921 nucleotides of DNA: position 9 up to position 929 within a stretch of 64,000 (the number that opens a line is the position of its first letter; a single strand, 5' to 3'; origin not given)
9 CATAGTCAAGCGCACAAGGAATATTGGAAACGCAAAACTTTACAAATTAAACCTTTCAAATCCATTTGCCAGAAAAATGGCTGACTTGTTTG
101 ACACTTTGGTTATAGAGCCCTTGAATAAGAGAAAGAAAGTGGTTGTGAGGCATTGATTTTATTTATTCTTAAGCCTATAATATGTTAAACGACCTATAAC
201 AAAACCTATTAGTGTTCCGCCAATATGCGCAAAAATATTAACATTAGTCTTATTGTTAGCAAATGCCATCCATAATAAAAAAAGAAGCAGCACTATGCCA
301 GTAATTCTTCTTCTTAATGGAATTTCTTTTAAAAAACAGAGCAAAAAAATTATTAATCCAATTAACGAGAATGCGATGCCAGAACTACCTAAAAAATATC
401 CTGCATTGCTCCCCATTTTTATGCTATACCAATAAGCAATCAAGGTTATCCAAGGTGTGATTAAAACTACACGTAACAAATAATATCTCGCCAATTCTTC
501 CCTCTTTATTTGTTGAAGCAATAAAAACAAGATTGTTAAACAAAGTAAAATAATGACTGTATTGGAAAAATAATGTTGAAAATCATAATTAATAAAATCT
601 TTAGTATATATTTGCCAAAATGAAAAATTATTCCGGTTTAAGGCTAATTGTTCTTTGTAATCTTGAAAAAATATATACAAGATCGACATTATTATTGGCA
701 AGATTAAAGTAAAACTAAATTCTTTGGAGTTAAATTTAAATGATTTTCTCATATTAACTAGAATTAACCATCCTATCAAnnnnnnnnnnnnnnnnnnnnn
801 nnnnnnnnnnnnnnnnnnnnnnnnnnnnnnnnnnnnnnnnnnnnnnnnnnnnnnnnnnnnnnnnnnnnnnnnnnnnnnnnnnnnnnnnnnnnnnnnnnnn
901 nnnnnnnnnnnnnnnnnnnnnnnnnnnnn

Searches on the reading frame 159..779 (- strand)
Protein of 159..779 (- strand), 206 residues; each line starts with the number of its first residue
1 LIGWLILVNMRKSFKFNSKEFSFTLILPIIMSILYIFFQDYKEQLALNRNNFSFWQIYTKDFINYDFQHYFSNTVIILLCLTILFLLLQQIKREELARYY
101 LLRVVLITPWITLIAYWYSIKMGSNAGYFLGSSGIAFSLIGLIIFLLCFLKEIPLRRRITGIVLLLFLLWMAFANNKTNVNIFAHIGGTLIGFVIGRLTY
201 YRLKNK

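Call 44: search_protein_families(library=pfam, proteins=[window:159-779:-], max_evalue=0.00001)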
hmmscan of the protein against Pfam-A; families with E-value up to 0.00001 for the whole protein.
window:159-779:- (206 aa): 1 family
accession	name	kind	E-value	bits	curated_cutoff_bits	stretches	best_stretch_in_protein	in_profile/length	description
PF01694.28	Rhomboid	-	1.8e-11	44.9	22.6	1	53-201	3-142/143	Rhomboid domain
